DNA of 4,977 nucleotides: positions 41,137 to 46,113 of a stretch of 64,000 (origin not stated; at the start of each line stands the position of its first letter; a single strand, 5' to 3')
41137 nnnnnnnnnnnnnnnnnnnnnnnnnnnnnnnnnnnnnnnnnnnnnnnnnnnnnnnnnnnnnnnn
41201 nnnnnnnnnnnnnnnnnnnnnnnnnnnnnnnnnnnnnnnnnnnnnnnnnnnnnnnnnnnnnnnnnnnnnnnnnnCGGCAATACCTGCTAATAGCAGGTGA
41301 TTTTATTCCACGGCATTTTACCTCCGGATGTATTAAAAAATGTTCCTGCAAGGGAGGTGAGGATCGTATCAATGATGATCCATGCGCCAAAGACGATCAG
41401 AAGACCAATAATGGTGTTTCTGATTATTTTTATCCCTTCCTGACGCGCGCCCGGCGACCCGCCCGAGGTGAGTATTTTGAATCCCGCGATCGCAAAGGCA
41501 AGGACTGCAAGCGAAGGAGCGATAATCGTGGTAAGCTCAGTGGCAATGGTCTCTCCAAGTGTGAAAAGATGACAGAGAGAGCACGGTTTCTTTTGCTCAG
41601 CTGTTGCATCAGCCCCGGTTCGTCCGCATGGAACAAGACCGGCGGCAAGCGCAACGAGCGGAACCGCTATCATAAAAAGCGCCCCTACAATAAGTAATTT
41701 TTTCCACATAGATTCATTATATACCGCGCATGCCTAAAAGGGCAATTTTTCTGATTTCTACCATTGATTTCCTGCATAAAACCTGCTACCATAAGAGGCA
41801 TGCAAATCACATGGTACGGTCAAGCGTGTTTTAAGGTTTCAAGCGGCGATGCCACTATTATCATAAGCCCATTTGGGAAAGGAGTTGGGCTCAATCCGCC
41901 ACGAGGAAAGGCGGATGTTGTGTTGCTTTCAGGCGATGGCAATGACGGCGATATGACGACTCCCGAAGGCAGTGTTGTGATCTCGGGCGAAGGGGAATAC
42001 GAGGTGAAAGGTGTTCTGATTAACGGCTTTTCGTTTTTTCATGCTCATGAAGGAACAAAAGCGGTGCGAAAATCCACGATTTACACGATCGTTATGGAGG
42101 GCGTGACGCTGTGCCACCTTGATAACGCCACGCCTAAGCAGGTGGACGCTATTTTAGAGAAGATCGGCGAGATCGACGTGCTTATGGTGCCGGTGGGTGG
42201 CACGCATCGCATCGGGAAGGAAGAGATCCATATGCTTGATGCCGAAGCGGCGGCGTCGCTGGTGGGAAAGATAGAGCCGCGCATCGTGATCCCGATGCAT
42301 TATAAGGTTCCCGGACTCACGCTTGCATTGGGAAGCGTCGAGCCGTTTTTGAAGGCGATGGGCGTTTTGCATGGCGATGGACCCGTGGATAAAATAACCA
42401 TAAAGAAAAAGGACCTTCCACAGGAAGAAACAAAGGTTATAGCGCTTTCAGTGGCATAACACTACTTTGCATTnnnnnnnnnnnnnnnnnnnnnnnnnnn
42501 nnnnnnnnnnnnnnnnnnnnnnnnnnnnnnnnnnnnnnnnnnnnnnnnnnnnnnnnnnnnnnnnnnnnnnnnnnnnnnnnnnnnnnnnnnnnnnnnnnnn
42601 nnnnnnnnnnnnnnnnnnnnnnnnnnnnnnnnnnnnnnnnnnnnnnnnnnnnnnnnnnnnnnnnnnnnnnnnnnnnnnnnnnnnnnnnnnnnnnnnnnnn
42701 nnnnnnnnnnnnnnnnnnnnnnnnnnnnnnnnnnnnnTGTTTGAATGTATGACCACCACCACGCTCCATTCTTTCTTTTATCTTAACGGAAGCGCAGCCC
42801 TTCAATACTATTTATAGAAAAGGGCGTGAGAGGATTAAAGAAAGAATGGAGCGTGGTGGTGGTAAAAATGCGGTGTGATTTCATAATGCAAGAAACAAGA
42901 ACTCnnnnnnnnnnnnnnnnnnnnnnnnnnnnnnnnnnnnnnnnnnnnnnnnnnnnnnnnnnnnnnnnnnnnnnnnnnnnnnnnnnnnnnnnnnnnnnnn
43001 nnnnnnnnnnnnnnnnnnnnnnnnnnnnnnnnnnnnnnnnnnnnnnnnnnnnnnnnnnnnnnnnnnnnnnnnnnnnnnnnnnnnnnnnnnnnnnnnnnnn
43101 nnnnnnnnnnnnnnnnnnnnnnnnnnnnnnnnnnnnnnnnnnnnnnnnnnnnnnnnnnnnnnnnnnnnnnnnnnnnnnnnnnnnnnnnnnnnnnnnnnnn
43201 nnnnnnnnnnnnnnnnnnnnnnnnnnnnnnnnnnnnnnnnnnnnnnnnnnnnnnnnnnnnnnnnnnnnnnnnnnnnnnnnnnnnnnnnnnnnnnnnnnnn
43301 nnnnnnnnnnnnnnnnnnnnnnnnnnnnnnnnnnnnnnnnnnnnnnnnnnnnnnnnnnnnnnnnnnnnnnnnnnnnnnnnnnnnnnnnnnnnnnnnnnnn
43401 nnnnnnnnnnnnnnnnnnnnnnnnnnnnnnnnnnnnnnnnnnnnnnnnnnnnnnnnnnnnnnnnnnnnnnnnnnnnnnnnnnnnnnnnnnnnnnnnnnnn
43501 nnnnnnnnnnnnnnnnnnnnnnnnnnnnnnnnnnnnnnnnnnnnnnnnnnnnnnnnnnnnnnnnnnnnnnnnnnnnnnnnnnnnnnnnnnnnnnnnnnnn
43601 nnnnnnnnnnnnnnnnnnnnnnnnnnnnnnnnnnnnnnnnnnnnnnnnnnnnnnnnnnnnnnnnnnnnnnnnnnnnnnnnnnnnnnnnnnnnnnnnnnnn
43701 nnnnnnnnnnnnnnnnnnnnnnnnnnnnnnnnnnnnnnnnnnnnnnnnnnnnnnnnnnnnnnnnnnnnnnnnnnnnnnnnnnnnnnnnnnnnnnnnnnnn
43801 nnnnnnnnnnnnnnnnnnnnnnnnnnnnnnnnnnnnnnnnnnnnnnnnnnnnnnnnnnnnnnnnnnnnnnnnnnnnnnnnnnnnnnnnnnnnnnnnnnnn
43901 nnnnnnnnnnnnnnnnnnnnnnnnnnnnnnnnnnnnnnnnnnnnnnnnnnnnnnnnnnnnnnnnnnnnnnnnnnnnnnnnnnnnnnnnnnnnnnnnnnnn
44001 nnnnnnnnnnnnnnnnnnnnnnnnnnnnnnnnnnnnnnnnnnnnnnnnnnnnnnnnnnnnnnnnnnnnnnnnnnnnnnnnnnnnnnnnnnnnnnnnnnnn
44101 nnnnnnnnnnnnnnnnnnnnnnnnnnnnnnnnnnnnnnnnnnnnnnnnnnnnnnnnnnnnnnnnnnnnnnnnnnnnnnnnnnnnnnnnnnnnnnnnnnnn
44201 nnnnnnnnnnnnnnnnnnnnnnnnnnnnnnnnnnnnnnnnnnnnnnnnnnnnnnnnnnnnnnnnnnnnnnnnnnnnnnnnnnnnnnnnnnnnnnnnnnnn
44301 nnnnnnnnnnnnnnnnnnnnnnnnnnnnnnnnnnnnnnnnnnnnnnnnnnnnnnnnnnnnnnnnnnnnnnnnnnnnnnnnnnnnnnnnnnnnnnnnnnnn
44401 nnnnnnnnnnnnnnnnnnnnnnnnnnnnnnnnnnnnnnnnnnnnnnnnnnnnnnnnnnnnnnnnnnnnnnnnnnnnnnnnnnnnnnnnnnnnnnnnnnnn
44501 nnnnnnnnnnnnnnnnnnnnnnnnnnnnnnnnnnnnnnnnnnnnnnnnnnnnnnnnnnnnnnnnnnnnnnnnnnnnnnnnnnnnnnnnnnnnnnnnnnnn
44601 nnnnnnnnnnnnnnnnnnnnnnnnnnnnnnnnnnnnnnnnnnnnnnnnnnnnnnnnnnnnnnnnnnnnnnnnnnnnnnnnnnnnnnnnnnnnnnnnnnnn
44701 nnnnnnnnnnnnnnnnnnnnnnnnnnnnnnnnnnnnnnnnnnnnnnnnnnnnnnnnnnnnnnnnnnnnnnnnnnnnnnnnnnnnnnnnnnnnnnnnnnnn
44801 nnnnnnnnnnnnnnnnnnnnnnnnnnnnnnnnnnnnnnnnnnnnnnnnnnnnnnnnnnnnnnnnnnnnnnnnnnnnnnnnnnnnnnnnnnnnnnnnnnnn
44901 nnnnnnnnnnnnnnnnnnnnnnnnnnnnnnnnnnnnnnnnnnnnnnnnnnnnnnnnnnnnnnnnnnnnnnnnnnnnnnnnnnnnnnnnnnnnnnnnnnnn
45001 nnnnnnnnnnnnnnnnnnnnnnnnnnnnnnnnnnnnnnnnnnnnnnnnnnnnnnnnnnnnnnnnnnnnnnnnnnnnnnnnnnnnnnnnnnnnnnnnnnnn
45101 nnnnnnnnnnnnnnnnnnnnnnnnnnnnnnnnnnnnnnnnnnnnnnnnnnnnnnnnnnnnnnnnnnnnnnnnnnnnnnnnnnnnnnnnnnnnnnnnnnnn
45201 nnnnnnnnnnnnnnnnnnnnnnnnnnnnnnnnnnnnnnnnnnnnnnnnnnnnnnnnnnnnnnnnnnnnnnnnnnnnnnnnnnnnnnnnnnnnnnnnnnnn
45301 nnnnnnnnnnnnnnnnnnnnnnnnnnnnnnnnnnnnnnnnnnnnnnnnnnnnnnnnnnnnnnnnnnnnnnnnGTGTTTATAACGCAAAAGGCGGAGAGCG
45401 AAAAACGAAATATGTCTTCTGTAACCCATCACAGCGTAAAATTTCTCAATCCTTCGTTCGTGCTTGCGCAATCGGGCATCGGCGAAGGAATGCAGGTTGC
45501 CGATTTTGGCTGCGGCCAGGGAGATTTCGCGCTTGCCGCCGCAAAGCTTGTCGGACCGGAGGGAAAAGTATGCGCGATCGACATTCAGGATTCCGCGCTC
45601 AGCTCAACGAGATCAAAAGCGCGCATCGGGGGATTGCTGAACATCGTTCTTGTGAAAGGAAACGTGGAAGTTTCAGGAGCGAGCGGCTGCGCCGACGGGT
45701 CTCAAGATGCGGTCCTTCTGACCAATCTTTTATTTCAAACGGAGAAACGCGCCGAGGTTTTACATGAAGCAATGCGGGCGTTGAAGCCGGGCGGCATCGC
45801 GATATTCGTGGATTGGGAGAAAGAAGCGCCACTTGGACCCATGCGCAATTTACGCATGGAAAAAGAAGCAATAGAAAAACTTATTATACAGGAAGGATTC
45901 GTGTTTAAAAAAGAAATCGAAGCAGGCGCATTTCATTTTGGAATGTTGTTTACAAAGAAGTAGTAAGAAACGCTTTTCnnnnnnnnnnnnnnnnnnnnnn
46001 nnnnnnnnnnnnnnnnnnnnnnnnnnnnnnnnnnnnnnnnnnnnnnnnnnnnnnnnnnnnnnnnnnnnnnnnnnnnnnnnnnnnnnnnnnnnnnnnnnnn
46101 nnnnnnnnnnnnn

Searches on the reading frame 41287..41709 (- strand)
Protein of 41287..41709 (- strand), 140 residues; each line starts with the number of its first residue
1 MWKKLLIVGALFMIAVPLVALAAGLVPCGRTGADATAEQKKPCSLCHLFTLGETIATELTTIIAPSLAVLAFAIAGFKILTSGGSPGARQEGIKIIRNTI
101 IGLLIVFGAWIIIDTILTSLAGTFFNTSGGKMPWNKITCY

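Call 3: search_protein_families(library=pfam, proteins=[window:41287-41709:-], max_evalue=1)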
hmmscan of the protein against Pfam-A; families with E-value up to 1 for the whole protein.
window:41287-41709:- (140 aa): 2 families
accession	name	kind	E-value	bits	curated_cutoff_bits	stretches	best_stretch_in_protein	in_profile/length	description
PF18895.5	T4SS_pilin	-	1.3e-09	38.5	26.6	1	58-115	14-70/71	Type IV secretion system pilin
PF04956.18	TrbC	-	0.0044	17.6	27.9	1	51-116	40-98/98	TrbC/VIRB2 pilin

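Call 26: search_protein_families(library=ncbifam, proteins=[window:41287-41709:-], max_evalue=0.01)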
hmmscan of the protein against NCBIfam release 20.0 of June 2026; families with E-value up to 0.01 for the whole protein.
window:41287-41709:- (140 aa): 1 family
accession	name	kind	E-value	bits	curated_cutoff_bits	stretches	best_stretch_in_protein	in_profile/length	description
NF045849.1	ICE_MMCAP2_0565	equivalog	7e-06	25.6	40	1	55-117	16-77/80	Mbov_0395 family pilin-like conjugal transfer protein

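Call 61: search_dna_similar(query=window:41287-41709:-, collection=plasmids, mode=protein, max_evalue=1, max_rows=15)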
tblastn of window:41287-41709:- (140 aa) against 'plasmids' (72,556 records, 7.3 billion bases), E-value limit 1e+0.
Records with a match: 1; places in all: 1; records where one place covers at least 80% of the query: 0.
Best place of each record, by identity: <60% 1.
By first word of the organism name: Miltoncostaea 1.
By predicted mobility (MOB-suite, as given by PLSDB): non-mobilizable 1.
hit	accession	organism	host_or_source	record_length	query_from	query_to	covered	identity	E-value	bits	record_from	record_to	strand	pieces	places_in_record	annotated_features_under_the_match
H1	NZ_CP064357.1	Miltoncostaea oceani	pure culture,marine sediment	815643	66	131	47%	34.8%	1e-2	41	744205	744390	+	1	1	pilin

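Call 62: get_annotated_region(hit=H1, flank=12000)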
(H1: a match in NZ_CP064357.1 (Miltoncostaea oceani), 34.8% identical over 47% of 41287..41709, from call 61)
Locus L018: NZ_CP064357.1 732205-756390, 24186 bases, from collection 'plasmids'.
description: Miltoncostaea oceani strain SCSIO 61214 plasmid unnamed1, complete sequence
organism: Miltoncostaea oceani (NCBI taxid 2843216)
taxonomy: Bacteria; Actinomycetota; Thermoleophilia; Miltoncostaeales; Miltoncostaeaceae; Miltoncostaea; Miltoncostaea oceani
host: -; source: pure culture,marine sediment; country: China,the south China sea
typing (MOB-suite, as given by PLSDB): non-mobilizable
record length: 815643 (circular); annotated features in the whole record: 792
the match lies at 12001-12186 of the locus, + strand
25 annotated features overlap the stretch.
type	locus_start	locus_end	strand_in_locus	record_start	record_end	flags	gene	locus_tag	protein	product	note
CDS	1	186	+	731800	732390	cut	-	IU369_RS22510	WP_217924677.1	hypothetical protein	-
CDS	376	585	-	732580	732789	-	-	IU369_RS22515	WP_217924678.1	hypothetical protein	-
CDS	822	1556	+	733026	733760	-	-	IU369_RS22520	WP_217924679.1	hypothetical protein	-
CDS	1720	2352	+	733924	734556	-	-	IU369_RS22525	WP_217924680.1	hypothetical protein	-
CDS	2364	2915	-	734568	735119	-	-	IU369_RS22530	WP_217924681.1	hypothetical protein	-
CDS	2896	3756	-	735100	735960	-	-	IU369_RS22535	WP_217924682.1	hypothetical protein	-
CDS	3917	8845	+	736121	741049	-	-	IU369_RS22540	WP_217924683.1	LAGLIDADG family homing endonuclease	-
CDS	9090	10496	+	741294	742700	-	-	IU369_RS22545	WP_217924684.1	hypothetical protein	-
CDS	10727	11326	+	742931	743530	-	-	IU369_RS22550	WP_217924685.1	hypothetical protein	-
CDS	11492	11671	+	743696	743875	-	-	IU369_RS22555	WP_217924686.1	hypothetical protein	-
CDS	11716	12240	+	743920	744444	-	-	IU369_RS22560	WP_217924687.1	pilin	-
CDS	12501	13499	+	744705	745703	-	-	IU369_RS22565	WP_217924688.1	lysylphosphatidylglycerol synthase domain-containing protein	-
CDS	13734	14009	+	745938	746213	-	-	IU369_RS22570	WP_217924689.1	hypothetical protein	-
CDS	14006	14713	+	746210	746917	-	-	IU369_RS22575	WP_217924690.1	hypothetical protein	-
CDS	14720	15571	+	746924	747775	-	-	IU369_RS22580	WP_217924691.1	hypothetical protein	-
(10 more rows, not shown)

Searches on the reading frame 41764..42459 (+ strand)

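Call 75: search_protein_families(library=pfam, proteins=[window:41764-42459:+], max_evalue=0.01)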
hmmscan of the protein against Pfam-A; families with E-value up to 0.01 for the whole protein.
window:41764-42459:+ (231 aa): 2 families
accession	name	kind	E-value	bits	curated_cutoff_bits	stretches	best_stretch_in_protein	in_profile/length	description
PF13483.12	Lactamase_B_3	-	8.6e-32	110.8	24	1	14-179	1-160/160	Beta-lactamase superfamily domain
PF12706.13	Lactamase_B_2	-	2.4e-05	24.5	27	1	77-180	94-200/200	Beta-lactamase superfamily domain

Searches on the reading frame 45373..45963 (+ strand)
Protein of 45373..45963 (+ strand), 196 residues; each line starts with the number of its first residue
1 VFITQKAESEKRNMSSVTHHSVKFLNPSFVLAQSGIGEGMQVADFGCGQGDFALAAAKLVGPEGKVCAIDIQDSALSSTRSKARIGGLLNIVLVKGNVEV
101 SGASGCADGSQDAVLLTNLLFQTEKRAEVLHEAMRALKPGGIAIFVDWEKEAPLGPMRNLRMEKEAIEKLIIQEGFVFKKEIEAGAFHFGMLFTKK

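Call 75: search_protein_families(library=pfam, proteins=[window:45373-45963:+], max_evalue=0.01)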
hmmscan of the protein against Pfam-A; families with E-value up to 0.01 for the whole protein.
window:45373-45963:+ (196 aa): 13 families
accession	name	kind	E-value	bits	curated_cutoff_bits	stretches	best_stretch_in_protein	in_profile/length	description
PF13847.12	Methyltransf_31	-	3.4e-18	66.2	27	1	38-154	3-118/145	Methyltransferase domain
PF13649.12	Methyltransf_25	-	2.8e-15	57.2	27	1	42-141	1-97/97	Methyltransferase domain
PF01209.24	Ubie_methyltran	-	6.8e-15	55.5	20.1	1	17-148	26-154/233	ubiE/COQ5 methyltransferase family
PF08241.18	Methyltransf_11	-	2.8e-14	53.9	21.2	1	44-145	2-95/95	Methyltransferase domain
PF08242.18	Methyltransf_12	-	3.3e-11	44.2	30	1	44-142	2-97/98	Methyltransferase domain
PF13489.12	Methyltransf_23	-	6.6e-07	29.6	27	1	34-152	17-123/164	Methyltransferase domain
PF06325.19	PrmA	-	1.4e-06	28.5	22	1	37-145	160-258/296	Ribosomal protein L11 methyltransferase (PrmA)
PF05175.20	MTS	-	1.4e-06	28.5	23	1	39-147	32-140/170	Methyltransferase small domain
PF01728.25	FtsJ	-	0.0003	21.2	24.1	1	35-85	17-67/181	FtsJ-like methyltransferase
PF01135.25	PCMT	-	0.00035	20.8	20.3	1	36-142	71-168/210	Protein-L-isoaspartate(D-aspartate) O-methyltransferase (PCMT)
PF02390.23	Methyltransf_4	-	0.0019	18.2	24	0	41-98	4-60/173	Putative methyltransferase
PF00891.24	Methyltransf_2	-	0.0019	18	22.3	1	12-175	36-192/210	O-methyltransferase domain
PF13679.12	Methyltransf_32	-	0.0091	16.4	27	0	38-87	25-77/143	Methyltransferase domain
